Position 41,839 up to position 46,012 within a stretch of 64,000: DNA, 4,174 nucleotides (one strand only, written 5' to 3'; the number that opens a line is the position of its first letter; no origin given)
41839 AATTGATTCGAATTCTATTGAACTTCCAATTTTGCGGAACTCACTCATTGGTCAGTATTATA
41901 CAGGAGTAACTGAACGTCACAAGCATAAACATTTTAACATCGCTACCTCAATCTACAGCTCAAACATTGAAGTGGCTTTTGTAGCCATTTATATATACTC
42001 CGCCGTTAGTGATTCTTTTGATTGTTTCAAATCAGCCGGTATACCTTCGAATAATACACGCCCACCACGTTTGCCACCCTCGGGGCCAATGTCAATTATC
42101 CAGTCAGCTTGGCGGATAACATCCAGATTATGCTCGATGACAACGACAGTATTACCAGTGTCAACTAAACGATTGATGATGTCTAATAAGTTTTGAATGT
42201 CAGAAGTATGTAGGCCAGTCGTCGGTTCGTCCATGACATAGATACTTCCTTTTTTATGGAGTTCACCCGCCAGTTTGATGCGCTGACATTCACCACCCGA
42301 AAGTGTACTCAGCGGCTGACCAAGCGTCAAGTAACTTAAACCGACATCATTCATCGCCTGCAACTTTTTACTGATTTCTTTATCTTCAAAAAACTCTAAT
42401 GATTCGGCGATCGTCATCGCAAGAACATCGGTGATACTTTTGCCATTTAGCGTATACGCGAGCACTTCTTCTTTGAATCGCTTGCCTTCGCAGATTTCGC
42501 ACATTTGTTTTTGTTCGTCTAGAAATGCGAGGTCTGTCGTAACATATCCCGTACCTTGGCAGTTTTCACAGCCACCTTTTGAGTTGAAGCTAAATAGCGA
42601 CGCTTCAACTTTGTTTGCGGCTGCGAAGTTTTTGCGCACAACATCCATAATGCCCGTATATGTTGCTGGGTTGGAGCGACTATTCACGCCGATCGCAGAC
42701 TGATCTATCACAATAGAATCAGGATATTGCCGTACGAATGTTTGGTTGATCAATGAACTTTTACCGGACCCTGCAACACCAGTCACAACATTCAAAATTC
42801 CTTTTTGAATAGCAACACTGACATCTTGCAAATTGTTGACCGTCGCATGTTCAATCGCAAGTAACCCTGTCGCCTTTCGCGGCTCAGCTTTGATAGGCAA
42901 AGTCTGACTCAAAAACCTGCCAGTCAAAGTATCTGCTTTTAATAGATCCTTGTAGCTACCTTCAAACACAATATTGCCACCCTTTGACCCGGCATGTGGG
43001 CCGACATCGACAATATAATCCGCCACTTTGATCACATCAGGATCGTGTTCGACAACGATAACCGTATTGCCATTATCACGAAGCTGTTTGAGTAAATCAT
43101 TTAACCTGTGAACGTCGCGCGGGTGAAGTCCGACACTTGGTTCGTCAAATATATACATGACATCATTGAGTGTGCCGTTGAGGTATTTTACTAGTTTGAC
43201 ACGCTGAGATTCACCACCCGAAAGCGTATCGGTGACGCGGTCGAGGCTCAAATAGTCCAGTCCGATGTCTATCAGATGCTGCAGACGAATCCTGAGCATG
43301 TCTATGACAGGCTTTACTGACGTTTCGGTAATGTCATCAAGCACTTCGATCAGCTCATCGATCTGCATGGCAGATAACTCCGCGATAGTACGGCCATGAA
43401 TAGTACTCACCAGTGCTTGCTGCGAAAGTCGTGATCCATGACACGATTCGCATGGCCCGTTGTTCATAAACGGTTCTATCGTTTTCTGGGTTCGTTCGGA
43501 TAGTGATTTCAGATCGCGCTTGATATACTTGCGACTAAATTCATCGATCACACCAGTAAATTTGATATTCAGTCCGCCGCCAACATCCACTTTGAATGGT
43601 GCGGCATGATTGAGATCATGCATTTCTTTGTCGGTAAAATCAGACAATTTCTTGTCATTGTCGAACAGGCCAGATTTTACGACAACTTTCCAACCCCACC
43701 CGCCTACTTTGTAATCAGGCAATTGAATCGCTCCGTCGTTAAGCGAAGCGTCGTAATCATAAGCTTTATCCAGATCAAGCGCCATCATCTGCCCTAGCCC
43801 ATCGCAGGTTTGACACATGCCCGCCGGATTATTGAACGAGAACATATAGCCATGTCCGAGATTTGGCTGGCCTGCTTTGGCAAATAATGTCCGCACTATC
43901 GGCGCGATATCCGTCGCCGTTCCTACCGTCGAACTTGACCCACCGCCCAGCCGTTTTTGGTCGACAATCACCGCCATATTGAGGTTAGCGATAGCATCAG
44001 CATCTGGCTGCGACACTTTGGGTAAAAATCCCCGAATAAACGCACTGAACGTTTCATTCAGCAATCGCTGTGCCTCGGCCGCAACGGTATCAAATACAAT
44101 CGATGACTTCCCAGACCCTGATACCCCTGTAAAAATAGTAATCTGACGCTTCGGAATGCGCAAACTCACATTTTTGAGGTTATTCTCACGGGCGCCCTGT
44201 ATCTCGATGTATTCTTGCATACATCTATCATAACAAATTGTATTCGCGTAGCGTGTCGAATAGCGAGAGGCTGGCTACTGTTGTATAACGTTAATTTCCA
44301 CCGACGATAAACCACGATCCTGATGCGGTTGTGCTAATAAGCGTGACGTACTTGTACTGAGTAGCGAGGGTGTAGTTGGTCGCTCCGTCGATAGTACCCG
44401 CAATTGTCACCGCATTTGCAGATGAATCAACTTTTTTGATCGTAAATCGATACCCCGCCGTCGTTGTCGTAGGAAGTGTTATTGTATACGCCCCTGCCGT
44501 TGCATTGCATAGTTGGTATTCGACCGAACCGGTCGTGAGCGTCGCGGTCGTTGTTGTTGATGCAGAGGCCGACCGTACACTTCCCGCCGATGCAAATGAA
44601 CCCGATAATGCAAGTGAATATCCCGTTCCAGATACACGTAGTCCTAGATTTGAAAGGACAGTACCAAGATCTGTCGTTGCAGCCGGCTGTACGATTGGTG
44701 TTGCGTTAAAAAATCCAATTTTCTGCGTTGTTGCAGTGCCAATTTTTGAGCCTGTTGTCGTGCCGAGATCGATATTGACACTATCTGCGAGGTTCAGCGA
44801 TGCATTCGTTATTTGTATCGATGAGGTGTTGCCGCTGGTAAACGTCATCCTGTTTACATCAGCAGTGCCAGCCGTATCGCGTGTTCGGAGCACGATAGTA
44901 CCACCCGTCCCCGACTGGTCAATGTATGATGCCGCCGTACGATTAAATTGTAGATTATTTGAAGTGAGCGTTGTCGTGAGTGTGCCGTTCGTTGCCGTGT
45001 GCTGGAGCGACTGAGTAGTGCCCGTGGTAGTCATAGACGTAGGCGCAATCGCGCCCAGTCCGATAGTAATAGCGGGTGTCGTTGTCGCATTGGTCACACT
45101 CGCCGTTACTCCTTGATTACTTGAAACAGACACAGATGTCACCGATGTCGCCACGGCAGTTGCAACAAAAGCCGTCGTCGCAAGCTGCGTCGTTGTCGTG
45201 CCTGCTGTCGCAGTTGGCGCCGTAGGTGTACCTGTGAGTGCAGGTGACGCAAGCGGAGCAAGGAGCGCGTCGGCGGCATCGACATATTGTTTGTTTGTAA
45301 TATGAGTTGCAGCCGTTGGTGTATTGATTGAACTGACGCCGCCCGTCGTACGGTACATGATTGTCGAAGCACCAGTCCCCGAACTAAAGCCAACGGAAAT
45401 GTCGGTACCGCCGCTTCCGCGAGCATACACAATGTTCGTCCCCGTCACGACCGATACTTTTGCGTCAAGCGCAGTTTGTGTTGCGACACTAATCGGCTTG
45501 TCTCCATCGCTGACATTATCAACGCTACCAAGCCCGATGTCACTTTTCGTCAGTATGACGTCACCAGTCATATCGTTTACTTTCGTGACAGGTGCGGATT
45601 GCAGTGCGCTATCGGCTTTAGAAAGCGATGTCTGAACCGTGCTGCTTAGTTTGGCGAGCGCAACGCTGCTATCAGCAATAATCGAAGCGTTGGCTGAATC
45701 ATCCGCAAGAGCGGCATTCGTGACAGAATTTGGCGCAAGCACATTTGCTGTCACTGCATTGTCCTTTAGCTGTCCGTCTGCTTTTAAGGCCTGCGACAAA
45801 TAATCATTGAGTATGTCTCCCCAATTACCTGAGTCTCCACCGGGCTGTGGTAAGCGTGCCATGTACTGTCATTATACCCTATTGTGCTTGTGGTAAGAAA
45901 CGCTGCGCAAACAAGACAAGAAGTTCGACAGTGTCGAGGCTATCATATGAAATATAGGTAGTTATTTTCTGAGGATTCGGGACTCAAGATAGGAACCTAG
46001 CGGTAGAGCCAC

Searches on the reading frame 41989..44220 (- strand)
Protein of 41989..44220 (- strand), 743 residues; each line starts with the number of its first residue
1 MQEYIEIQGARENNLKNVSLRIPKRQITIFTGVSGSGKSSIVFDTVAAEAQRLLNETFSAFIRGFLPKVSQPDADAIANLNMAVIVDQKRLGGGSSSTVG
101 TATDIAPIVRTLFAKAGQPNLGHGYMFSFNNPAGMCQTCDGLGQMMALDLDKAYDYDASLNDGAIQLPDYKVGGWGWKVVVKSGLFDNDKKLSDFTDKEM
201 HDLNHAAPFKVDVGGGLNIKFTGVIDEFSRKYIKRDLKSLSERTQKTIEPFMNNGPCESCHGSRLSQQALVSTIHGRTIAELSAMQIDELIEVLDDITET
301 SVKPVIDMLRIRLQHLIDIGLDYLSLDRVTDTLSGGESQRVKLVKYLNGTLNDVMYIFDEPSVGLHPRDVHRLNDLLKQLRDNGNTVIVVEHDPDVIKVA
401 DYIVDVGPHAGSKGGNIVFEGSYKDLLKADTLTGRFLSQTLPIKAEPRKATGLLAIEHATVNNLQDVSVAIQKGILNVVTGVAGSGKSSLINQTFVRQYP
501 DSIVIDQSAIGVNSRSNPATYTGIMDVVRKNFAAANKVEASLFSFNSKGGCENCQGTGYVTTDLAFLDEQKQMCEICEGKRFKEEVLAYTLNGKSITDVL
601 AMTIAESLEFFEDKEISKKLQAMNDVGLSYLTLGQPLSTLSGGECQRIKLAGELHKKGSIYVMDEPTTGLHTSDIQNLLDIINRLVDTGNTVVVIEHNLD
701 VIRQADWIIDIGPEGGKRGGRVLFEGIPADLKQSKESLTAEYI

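Call 19: search_protein_families(library=pfam, proteins=[window:41989-44220:-], max_evalue=0.01)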
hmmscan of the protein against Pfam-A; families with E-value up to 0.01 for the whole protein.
window:41989-44220:- (743 aa): 18 families
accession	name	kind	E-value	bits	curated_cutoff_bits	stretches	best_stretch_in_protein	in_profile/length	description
PF00005.33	ABC_tran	-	1.9e-21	77.5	25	1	464-668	1-137/137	ABC transporter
PF02463.25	SMC_N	-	1.1e-12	48.3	40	0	277-407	135-212/220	RecF/RecN/SMC N terminal domain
PF13175.12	AAA_15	-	3.4e-07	30.6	32.1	0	653-695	324-366/374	AAA ATPase domain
PF13304.12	AAA_21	-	3.8e-07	30.9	27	0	356-394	262-300/304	AAA domain, putative AbiEii toxin, Type IV TA system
PF13555.12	AAA_29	-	5.6e-07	29.7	27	0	18-42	15-39/61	P-loop containing region of AAA domain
PF20703.3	nSTAND1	-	1.3e-06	28.8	27.1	1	11-84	19-88/379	Novel STAND NTPase 1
PF03193.22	RsgA_GTPase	-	2e-06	28.2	30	0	453-493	86-125/174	RsgA GTPase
PF13191.12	AAA_16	-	5.8e-06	27.3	32.6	0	478-502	28-51/167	AAA ATPase domain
PF01443.25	Viral_helicase1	-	1.6e-05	25.3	21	0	478-502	2-22/228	Viral superfamily 1 RNA helicase core domain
PF00684.25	DnaJ_CXXCXGXG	-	6e-05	23.7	32.7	0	550-580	17-50/65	DnaJ central domain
PF13173.12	AAA_14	-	0.0022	18.4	27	0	478-504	6-34/129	AAA domain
PF25199.1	nSTAND_NTPase5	-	0.0023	18.2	34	0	457-497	25-64/145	Novel STAND NTPase 5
PF13401.12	AAA_22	-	0.0029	18.4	27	0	478-533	9-59/130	AAA domain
PF12775.13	AAA_7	-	0.0044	17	25.8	0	464-517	25-74/181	P-loop containing dynein motor region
PF09848.15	SLFN-g3_helicase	-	0.0071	16.1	24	0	478-498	5-25/354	Schlafen group 3, DNA/RNA helicase domain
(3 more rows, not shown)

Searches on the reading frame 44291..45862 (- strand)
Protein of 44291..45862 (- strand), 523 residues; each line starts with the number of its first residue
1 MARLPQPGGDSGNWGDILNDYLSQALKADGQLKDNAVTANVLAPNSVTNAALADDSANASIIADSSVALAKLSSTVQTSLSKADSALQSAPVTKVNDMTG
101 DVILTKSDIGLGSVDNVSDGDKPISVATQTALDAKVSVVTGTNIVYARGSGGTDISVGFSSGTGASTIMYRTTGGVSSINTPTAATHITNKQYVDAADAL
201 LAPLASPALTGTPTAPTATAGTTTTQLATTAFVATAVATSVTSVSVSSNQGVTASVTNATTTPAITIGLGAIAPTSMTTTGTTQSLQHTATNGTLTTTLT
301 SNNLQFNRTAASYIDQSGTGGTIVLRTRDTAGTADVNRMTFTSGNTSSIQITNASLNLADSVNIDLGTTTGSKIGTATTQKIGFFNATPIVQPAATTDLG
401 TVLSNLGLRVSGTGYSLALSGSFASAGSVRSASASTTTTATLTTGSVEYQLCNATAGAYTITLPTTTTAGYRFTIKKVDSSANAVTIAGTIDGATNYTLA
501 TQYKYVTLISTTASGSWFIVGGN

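Call 19: search_protein_families(library=pfam, proteins=[window:44291-45862:-], max_evalue=0.01)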
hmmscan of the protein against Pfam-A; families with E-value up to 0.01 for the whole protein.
window:44291-45862:- (523 aa): 0 families

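Call 26: search_protein_families(library=phrogs, proteins=[window:44294-45862:-], max_evalue=0.001)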
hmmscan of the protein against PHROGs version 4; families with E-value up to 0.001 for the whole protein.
window:44294-45862:- (523 aa): 11 families
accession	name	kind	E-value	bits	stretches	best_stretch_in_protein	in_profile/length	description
phrog_8780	-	tail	8.8e-18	64.9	1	89-264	411-574/755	minor tail protein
phrog_13892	-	tail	4.2e-15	56.8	2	91-140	550-599/676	minor tail protein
phrog_2631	-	tail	4.1e-12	46.5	1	48-243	279-387/644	tail fiber protein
phrog_2952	-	tail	6.1e-10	39.7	1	86-142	170-226/488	minor tail protein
phrog_38707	-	unknown function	1.1e-09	38.6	1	102-138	402-438/675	-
phrog_5207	-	unknown function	1.5e-09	37.9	1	51-137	417-502/689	-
phrog_30593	-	unknown function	1.8e-09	38.3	1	76-142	81-143/322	-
phrog_454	-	tail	2.8e-08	33.3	1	196-243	354-401/1376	tail fiber protein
phrog_23595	-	tail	2.9e-07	30.8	1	70-137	311-377/440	minor tail protein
phrog_24819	-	unknown function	1.4e-05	24.4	1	92-136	55-99/823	-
phrog_9625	-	unknown function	3e-05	22.7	0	60-112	377-426/1586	-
